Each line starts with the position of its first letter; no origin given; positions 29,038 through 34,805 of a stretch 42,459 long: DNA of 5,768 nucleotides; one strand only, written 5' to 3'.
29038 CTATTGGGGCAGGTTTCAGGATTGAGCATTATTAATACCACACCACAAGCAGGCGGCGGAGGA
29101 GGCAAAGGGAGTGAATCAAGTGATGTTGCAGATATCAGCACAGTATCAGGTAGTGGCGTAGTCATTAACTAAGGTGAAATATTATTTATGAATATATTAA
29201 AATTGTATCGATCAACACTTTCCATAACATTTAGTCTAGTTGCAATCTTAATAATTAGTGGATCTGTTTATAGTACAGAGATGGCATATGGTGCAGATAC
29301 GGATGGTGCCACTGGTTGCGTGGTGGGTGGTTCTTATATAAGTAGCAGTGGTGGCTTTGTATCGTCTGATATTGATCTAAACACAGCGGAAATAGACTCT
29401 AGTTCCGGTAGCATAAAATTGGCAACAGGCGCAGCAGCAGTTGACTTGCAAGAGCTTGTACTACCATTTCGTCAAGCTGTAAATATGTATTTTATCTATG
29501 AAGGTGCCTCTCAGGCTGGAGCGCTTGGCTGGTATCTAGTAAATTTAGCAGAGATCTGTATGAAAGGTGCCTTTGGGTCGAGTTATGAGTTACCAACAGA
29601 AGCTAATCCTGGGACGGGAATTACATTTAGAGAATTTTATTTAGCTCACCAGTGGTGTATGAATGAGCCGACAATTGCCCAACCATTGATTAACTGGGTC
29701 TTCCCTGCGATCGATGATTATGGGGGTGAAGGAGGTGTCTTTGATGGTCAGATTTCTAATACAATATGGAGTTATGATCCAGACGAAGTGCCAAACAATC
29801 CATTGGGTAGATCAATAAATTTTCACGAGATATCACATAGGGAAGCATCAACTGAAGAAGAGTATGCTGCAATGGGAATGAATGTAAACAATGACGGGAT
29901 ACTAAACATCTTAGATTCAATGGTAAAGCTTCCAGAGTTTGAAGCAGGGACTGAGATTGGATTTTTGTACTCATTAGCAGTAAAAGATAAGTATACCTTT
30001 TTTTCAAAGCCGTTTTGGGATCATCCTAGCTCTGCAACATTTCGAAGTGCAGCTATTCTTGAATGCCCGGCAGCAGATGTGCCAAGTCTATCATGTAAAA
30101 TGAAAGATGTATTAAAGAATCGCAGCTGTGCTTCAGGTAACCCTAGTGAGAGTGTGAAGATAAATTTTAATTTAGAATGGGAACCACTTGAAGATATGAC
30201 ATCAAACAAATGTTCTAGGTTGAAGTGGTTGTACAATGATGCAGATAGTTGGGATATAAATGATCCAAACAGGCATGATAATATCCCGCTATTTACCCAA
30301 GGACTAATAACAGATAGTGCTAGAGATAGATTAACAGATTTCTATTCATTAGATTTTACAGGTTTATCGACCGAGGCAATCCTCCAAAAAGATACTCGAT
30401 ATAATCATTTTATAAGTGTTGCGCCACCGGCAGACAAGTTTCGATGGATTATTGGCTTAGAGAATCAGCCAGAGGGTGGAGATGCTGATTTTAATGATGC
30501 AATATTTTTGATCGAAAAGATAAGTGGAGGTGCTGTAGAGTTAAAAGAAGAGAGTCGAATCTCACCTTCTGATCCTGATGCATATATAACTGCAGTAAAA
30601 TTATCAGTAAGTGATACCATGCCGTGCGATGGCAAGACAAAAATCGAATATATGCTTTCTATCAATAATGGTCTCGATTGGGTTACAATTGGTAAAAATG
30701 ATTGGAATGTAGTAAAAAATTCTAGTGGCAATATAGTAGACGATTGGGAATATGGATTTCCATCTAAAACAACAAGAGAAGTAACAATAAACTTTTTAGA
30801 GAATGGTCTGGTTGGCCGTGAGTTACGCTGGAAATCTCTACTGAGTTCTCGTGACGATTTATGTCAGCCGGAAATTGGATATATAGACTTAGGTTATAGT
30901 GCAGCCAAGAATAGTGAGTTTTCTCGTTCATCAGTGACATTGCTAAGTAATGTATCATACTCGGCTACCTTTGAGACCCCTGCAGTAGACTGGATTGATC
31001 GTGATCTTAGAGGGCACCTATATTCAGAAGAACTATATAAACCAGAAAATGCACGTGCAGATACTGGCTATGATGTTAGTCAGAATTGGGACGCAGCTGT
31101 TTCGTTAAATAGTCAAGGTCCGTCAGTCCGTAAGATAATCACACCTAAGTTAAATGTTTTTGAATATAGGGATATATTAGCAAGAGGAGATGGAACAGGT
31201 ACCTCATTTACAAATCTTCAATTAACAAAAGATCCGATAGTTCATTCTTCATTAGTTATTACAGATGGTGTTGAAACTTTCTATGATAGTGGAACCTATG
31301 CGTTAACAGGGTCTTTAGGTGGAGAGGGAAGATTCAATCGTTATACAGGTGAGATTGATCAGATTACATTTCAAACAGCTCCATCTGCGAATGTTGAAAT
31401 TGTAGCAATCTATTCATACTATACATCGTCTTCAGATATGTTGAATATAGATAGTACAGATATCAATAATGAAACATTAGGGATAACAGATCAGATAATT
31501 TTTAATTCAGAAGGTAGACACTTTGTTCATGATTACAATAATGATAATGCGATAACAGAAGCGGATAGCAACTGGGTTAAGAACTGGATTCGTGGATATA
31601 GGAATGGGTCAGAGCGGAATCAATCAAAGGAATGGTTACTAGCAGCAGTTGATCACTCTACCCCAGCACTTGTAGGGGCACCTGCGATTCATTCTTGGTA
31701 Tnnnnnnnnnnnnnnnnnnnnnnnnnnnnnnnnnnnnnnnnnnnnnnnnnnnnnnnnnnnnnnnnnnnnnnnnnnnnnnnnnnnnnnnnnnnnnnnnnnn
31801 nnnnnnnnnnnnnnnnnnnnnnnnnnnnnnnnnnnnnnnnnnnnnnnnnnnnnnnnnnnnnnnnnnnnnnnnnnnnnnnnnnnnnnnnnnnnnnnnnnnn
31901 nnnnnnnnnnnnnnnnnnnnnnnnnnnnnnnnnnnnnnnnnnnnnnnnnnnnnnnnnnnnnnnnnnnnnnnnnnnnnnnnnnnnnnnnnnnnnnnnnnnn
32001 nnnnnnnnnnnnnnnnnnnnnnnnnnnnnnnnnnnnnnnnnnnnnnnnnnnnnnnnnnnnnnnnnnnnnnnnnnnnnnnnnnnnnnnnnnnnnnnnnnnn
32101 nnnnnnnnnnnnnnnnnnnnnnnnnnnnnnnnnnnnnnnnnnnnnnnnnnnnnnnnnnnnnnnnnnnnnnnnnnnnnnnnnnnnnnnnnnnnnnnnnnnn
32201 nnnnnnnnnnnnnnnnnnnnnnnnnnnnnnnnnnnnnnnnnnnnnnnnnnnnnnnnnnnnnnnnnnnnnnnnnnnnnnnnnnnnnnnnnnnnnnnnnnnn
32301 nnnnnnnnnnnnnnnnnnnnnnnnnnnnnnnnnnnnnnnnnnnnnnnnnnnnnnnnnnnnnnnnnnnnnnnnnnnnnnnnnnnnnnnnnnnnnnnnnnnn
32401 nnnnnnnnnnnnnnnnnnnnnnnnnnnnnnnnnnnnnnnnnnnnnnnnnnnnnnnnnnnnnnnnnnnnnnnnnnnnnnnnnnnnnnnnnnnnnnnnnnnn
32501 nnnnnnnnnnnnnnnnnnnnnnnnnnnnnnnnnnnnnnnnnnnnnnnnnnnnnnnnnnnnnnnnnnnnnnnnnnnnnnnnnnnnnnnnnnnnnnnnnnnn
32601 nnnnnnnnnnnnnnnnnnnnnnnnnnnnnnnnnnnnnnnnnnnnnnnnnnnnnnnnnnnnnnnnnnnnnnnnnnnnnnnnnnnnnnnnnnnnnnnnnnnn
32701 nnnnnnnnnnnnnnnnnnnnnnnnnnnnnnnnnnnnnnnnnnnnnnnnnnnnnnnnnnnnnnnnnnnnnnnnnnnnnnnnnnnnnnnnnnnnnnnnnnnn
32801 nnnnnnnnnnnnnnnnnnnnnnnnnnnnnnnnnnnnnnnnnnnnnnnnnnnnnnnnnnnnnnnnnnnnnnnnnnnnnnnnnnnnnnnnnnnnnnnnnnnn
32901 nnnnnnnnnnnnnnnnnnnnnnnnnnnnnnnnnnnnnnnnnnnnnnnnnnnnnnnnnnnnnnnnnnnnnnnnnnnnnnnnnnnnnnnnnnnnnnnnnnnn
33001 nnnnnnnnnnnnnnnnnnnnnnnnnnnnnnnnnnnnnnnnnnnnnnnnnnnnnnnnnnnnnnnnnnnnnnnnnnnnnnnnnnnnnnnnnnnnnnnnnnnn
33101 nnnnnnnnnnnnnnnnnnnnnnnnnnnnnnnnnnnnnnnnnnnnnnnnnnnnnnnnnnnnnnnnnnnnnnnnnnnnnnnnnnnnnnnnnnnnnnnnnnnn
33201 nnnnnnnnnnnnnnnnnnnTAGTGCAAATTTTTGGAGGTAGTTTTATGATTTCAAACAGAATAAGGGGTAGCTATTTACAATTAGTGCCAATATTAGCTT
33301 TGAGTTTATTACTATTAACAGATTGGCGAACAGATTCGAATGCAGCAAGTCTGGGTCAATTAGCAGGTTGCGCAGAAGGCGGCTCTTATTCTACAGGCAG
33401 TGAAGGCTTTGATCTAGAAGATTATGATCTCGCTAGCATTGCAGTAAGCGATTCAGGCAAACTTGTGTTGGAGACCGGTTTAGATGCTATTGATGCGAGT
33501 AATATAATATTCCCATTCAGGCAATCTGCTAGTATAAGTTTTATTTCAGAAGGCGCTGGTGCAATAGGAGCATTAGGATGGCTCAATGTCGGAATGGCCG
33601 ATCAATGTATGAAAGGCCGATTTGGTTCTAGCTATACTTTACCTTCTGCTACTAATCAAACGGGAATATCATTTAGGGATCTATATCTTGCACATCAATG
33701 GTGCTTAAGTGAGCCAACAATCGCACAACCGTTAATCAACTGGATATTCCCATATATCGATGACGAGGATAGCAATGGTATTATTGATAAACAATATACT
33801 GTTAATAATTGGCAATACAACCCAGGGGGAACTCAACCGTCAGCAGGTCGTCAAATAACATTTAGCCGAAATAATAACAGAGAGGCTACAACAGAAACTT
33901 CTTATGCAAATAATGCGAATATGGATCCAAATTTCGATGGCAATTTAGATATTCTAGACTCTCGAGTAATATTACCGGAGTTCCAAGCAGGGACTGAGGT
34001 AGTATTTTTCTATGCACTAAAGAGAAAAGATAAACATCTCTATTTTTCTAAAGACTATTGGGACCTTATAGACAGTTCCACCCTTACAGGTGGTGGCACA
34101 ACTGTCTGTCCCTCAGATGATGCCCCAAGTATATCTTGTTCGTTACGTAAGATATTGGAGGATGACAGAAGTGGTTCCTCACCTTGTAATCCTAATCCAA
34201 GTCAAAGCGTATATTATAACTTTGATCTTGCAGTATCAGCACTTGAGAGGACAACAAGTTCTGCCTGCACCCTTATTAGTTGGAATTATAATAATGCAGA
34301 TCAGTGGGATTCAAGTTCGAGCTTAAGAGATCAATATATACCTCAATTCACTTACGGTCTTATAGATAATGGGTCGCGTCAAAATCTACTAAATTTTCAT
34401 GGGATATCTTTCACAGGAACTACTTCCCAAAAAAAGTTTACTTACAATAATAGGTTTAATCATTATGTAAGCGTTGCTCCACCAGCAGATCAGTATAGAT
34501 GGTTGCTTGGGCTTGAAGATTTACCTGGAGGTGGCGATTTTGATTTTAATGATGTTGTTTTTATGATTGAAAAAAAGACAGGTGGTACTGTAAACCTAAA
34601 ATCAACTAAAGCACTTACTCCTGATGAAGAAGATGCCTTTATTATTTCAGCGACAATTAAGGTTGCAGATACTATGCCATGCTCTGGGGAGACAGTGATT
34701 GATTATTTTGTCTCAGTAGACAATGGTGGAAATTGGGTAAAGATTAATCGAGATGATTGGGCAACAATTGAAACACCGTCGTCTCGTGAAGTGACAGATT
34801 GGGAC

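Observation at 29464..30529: PilY1-like adhesins carry a ~350-aa DUF4114-like N-terminal module where the Pseudomonas paradigm has a vWA domain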

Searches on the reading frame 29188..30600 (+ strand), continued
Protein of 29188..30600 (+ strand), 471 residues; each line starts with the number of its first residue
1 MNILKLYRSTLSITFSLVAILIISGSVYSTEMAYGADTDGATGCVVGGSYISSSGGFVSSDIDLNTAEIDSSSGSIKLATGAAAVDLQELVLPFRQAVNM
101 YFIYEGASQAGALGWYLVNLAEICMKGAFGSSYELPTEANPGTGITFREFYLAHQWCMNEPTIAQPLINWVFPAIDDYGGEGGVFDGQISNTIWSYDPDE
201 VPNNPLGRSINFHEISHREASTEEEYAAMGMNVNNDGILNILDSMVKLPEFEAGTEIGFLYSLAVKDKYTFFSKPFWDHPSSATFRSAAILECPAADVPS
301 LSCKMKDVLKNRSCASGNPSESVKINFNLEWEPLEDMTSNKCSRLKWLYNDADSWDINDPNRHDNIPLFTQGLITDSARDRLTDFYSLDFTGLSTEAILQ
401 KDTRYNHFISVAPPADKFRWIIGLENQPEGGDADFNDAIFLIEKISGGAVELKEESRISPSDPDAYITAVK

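Call 65: find_encoding_contigs(protein=P0004, flank=10000, max_places=3)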
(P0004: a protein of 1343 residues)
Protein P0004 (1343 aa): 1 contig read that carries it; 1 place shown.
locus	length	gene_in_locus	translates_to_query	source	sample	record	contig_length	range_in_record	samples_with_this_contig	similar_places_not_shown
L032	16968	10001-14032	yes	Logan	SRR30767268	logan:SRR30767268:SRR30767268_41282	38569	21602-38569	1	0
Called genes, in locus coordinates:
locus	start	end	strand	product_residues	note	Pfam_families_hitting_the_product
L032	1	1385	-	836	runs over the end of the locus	PF02190:LON_substr_bdg, PF00004:AAA, PF07728:AAA_5 (weak), PF22667:Lon_lid, PF05362:Lon_C, PF13541:ChlI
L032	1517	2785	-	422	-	PF06689:zf-C4_ClpX, PF00004:AAA, PF07724:AAA_2, PF07728:AAA_5 (weak), PF10431:ClpB_D2-small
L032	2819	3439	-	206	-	PF00574:CLP_protease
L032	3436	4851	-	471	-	PF05697:Trigger_N, PF05698:Trigger_C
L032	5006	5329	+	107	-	-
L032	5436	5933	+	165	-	PF00364:Biotin_lipoyl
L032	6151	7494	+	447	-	PF00289:Biotin_carb_N, PF02222:ATP-grasp (faint), PF02786:CPSase_L_D2, PF08443:RimK (faint), PF07478:Dala_Dala_lig_C, PF02785:Biotin_carb_C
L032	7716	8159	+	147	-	-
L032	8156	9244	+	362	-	PF16074:PilW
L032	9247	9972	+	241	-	-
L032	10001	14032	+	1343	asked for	PF13448:DUF4114 (faint), PF05567:T4P_PilY1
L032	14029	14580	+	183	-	-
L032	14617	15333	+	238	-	PF01168:Ala_racemase_N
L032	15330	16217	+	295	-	PF03807:F420_oxidored, PF14748:P5CR_dimer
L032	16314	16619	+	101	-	PF02325:CCB3_YggT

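Call 74: find_encoding_contigs(protein=P0006, flank=10000, max_places=2)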
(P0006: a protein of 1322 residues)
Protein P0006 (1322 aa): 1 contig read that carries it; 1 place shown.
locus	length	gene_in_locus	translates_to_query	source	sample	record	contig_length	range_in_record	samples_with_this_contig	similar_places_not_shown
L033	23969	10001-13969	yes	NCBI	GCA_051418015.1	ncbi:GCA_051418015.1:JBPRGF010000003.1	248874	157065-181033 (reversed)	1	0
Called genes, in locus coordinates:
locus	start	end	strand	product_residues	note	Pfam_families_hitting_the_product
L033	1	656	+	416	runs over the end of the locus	PF00696:AA_kinase, PF01842:ACT, PF22468:ACT_9, PF13840:ACT_7, PF01842:ACT (weak), PF22468:ACT_9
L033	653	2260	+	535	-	PF00682:HMGL-like, PF22617:HCS_D2, PF08502:LeuA_dimer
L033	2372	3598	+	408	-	PF00389:2-Hacid_dh, PF02826:2-Hacid_dh_C, PF22629:ACT_AHAS_ss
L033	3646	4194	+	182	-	-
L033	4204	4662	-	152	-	-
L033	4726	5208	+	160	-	PF03449:GreA_GreB_N, PF01272:GreA_GreB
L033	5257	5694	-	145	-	-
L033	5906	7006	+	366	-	PF00712:DNA_pol3_beta, PF02767:DNA_pol3_beta_2, PF02768:DNA_pol3_beta_3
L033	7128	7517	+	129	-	-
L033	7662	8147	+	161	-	PF07963:N_methyl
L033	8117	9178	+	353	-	PF07963:N_methyl, PF16074:PilW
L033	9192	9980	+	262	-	PF14341:PilX_N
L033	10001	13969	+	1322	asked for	PF13448:DUF4114 (faint), PF05567:T4P_PilY1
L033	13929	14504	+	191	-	PF12019:GspH (weak)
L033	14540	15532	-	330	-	PF01368:DHH, PF02272:DHHA1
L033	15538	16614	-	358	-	PF00437:T2SSE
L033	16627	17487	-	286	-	PF08501:Shikimate_dh_N, PF01488:Shikimate_DH, PF18317:SDH_C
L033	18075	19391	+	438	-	PF05697:Trigger_N, PF00254:FKBP_C (weak), PF05698:Trigger_C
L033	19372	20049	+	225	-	PF00574:CLP_protease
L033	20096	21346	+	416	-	PF06689:zf-C4_ClpX, PF05496:RuvB_N (weak), PF13401:AAA_22 (faint), PF00004:AAA, PF07724:AAA_2, PF07728:AAA_5 (weak), PF10431:ClpB_D2-small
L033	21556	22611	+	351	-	-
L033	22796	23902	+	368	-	PF04143:Sulf_transp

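Call 75: find_encoding_contigs(protein=P0005, flank=10000, max_places=2)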
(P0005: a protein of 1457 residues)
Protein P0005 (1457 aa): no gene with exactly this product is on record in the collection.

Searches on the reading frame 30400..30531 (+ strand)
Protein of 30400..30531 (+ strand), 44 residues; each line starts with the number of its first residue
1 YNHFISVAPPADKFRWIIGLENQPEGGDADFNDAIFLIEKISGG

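Call 72: search_solved_structures(query=A5, max_evalue=10, show_alignments=5)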
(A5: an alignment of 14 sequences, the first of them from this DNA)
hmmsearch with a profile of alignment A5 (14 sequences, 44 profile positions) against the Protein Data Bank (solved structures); distinct sequences matched with E-value up to 10: 7.
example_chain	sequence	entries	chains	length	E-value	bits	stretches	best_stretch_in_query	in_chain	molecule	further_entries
7p12_A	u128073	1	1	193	0.64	13.1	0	16-29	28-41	DeNovoTIM13-SB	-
6yqx_A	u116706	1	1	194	1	12.5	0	16-29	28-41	de novo designed TIM barrel DeNovoTIM13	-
1our_A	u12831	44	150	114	1.2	12.2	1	25-39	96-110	hypothetical protein LecB | PSEUDOMONAS AERUGINOSA LECTIN II | FUCOSE-BINDING LECTIN PA-IIL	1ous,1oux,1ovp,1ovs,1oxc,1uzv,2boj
2jdm_A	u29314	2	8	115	1.2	12.2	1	25-39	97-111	FUCOSE-BINDING LECTIN PA-IIL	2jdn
2jdp_A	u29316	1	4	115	1.2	12.2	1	25-39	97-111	FUCOSE-BINDING LECTIN PA-IIL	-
1gzt_A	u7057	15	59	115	1.2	12.2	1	25-39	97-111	FUCOSE-SPECIFIC LECTIN | PSEUDOMONAS AERUGINOSA LECTIN II | FUCOSE-BINDING LECTIN PA-IIL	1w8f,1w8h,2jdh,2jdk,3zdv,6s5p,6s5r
2jdu_A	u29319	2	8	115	1.2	12.2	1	25-39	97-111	FUCOSE-BINDING LECTIN PA-IIL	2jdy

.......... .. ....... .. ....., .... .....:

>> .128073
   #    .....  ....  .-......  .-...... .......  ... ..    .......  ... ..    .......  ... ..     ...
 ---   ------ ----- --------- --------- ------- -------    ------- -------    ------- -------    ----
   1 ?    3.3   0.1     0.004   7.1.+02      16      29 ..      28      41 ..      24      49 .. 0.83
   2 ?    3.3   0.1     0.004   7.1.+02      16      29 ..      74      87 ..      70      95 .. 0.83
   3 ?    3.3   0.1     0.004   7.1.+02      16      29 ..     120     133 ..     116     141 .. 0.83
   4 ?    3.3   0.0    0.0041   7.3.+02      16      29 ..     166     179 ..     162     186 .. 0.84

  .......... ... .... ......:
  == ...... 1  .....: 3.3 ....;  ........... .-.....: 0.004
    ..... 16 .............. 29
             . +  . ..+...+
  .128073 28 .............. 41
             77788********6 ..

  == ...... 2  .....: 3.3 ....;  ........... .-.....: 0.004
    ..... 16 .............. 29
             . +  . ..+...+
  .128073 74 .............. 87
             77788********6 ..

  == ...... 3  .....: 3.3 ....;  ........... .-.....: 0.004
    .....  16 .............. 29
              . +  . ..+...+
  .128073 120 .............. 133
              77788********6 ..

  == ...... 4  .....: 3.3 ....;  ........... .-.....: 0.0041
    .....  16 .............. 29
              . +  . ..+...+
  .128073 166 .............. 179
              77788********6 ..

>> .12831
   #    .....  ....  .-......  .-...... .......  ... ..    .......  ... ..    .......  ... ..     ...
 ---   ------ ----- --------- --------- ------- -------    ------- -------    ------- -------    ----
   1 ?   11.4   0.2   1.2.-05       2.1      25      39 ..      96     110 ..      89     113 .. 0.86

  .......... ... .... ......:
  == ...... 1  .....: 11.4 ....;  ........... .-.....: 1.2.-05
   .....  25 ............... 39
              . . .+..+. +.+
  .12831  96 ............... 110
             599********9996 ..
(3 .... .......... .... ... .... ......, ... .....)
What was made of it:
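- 30454..30498 (+): Putative Ca2+/sugar loop of A: G-L-E425-N-Q-P-E-G-G-D432-A-D434-F-N436-D437. The loop aligns to the LecB Ca loop, residues 96-110 (call 72).
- On PA-IIL/LecB Ca-dependent lectins: The tail profile aligns D, D, N and D to LecB residues 99, 101, 103 and 104, but at E=1.2 (call 72).
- Closest known: PA-IIL family lectins: LecB. Same: The D-x-D-[FY]-N-D loop aligns residue for residue with LecB Ca ligands D99, D101, N103 and D104 (call 72).
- The tail profile aligns GGDxDfND with LecB D99, D101, N103 and D104 (call 72). The LecB sequence match has E=1.2 and is not significant alone (call 72).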

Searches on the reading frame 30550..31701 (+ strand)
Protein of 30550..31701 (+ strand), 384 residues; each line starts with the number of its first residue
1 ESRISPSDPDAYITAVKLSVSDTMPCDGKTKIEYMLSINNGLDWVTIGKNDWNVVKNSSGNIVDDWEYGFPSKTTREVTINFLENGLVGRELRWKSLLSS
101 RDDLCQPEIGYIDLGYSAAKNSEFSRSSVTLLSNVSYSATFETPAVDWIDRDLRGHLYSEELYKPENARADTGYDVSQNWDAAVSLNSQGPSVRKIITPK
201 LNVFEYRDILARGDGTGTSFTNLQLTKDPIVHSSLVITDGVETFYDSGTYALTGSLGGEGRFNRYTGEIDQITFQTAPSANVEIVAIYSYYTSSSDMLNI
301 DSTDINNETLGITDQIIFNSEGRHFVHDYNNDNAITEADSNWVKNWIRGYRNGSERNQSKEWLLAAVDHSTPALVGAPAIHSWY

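Call 24: search_protein_families(library=pfam, proteins=[window:30550-31701:+], max_evalue=10)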
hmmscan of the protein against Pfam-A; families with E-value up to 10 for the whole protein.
window:30550-31701:+ (384 aa): 0 families
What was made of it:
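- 30550..30990 (+): Conserved middle β-rich domain of A (about aa 455-600), with the family-conserved Cys480/Cys559. It has no Pfam or PDB sequence match. No Pfam hit (call 24).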

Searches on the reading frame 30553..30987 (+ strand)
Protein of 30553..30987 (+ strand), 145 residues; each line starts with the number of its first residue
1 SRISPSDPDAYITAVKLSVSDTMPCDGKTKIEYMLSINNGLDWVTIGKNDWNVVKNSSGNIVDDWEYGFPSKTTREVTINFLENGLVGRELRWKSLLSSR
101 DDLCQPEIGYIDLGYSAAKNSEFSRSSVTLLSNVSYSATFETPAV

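Call 81: search_solved_structures(query=A6, max_evalue=10, show_alignments=2)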
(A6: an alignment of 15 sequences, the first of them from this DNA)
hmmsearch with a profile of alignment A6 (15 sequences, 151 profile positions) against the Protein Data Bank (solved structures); distinct sequences matched with E-value up to 10: 1.
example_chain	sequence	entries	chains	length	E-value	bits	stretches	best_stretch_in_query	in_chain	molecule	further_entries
3pg0_A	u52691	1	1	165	1.4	12.1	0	18-49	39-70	ThreeFoil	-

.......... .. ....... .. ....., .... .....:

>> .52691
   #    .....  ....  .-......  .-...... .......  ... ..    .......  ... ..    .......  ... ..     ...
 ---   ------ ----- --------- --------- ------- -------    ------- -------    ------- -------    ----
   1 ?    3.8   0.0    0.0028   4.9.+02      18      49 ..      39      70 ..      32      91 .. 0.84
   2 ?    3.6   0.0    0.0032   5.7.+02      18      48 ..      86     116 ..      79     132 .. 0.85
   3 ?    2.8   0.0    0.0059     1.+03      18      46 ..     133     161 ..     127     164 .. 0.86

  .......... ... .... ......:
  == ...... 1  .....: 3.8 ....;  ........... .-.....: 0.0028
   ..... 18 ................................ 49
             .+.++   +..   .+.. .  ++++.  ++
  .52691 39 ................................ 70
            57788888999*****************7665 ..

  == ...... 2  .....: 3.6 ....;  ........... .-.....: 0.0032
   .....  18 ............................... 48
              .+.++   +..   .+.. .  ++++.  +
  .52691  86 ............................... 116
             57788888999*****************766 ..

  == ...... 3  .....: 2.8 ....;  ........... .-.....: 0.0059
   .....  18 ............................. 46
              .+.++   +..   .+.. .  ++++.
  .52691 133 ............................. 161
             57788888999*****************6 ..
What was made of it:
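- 30550..30990 (+): No PDB sequence hit (call 81).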

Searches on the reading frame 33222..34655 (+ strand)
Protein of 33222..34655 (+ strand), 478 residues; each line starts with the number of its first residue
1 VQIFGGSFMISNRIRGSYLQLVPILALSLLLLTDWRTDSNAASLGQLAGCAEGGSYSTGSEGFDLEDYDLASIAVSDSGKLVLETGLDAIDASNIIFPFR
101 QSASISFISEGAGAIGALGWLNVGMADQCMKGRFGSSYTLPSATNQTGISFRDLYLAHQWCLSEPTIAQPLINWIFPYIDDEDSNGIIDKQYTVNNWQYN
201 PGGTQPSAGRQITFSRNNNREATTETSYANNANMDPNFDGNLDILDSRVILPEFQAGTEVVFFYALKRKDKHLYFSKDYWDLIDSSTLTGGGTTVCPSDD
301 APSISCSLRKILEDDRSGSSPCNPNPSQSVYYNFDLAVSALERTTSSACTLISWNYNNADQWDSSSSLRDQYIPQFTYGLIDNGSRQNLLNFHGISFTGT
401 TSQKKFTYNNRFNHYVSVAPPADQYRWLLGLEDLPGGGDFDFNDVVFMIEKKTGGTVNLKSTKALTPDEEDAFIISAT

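Call 24: search_protein_families(library=pfam, proteins=[window:33222-34655:+], max_evalue=10)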
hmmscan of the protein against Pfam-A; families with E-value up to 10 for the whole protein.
window:33222-34655:+ (478 aa): 1 family
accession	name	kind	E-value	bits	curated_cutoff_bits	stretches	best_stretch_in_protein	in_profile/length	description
PF13448.11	DUF4114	-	5.5e-07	30.9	27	1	377-450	8-83/85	Domain of unknown function (DUF4114)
